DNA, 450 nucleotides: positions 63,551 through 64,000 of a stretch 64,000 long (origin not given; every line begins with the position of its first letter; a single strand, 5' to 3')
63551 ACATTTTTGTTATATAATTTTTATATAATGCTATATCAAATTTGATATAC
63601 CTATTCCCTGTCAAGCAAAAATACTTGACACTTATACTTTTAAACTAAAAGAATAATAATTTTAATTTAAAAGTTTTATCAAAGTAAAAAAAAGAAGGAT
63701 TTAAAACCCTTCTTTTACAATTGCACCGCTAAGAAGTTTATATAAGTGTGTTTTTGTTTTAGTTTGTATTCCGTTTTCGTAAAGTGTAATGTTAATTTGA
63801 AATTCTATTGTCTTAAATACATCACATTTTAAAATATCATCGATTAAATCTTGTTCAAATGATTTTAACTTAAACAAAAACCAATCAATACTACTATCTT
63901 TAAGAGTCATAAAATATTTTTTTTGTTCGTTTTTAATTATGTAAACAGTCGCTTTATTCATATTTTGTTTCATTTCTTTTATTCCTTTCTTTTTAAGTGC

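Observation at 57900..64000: Array of single-gene cassettes, each with a conserved promoter repeat and its own terminator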

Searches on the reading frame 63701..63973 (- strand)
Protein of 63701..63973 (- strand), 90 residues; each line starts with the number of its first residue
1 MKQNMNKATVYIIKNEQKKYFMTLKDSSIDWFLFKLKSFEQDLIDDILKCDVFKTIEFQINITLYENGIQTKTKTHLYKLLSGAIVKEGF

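Call 12: search_protein_families(library=pfam, proteins=[window:63701-63973:-], max_evalue=0.01)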
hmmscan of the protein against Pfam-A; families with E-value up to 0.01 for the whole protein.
window:63701-63973:- (90 aa): 0 families

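Call 15: find_encoding_contigs(protein=window:63701-63973:-, flank=10000, max_places=6)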
Protein window:63701-63973:- (90 aa): 5 contigs read that carry it; 2 places shown.
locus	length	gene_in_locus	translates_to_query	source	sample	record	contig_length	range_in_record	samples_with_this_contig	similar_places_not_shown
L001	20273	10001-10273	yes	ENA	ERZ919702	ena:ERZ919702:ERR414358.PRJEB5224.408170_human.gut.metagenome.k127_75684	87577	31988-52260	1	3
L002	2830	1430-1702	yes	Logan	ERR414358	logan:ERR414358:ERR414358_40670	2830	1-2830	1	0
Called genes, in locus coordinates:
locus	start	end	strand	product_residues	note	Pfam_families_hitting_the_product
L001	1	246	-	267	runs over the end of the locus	-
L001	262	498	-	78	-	-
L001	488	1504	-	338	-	-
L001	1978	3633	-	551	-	PF05183:RdRP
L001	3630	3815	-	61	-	-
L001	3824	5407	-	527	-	PF04851:ResIII, PF00270:DEAD (faint), PF00271:Helicase_C (faint)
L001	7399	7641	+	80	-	-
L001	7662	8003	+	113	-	-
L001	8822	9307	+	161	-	-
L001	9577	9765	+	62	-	-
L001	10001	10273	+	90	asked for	-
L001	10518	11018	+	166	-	-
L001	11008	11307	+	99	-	-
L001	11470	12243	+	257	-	-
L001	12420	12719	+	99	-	-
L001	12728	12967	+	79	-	-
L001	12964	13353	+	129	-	-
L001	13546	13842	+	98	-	-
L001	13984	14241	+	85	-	-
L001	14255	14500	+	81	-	-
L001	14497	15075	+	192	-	-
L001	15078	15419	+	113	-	-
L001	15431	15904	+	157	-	-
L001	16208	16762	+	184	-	PF04542:Sigma70_r2 (faint)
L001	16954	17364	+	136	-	-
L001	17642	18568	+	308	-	PF02899:Phage_int_SAM_1, PF13495:Phage_int_SAM_4 (weak), PF00589:Phage_integrase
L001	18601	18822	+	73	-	-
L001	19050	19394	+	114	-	-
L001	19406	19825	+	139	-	-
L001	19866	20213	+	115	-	-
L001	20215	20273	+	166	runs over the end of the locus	-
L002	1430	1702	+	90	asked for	-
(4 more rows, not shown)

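Call 24: find_related_loci(query=L001:3824-5407:-, collection=viral_contigs, flank=10000)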
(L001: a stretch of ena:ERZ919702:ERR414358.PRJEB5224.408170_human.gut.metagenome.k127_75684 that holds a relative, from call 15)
Query L001:3824-5407:- (527 aa) in viral_contigs; peptide patterns used: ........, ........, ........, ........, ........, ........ (x = any residue, [..] = any of these).
3 stretches matched a pattern; 2 encode a relative of the query (tblastn E <= 1e-3); 2 distinct loci.
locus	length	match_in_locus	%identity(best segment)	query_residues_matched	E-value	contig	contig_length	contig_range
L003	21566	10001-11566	47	4-515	4e-153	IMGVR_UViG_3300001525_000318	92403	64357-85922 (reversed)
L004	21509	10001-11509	34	4-507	3e-65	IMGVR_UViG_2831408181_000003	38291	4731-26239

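Call 38: search_protein_families(library=pfam, proteins=[L001:7399-7641:+, L001:7662-8003:+, L001:8822-9307:+, L001:9577-9765:+, L001:1978-3633:-], max_evalue=0.05)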
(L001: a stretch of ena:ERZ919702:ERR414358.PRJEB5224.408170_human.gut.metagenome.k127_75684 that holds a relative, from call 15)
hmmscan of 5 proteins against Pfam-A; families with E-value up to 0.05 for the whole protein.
L001:7399-7641:+ (80 aa): 0 families

L001:7662-8003:+ (113 aa): 0 families

L001:8822-9307:+ (161 aa): 1 family
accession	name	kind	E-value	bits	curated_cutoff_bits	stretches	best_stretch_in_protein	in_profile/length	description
PF00533.33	BRCT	-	0.031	15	21.3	0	35-78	33-77/78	BRCA1 C Terminus (BRCT) domain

L001:9577-9765:+ (62 aa): 0 families

L001:1978-3633:- (551 aa): 1 family
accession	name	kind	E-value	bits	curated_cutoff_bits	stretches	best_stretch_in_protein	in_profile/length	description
PF05183.17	RdRP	-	5.7e-11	42.3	23.8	1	112-318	55-222/582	RNA dependent RNA polymerase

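Call 39: search_protein_families(library=phrogs, proteins=[window:63701-63973:-], max_evalue=0.01)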
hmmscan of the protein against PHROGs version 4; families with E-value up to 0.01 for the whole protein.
window:63701-63973:- (90 aa): 0 families

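Call 54: find_related_loci(query=L001:1978-3633:-, collection=genome_contigs, flank=10000)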
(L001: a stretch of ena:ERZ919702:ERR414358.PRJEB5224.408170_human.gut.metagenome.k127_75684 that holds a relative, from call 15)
Query L001:1978-3633:- (551 aa) in genome_contigs; peptide patterns used: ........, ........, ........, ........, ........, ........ (x = any residue, [..] = any of these).
15 stretches matched a pattern; 1 encode a relative of the query (tblastn E <= 1e-3); 1 distinct loci.
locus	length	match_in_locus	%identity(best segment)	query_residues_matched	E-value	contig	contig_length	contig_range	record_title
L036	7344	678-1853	30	121-528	8e-42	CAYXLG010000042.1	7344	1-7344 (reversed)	MAG TPA_asm: uncultured Muribaculaceae bacterium isolate SRP192927_co8_203 genome assembly, contig: NODE_10573_length_73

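Call 96: search_protein_families(library=phrogs, proteins=[L001:7399-7641:+, L001:7662-8003:+, L001:8822-9307:+, L001:9577-9765:+], max_evalue=0.001)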
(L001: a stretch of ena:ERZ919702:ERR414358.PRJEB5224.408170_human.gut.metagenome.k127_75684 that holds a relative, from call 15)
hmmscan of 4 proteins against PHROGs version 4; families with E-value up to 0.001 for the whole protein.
L001:7399-7641:+ (80 aa): 0 families

L001:7662-8003:+ (113 aa): 0 families

L001:8822-9307:+ (161 aa): 1 family
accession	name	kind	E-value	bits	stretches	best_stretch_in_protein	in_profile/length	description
phrog_15770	-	unknown function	5.3e-07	30.9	1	33-148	33-139/149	-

L001:9577-9765:+ (62 aa): 0 families

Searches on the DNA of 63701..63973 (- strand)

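Call 40: search_rna_families(sources=[L001], threshold=evalue, max_evalue=1)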
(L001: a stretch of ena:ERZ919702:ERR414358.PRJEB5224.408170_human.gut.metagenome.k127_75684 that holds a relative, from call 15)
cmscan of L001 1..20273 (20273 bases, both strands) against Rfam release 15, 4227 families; matches with E-value up to 1: 0.
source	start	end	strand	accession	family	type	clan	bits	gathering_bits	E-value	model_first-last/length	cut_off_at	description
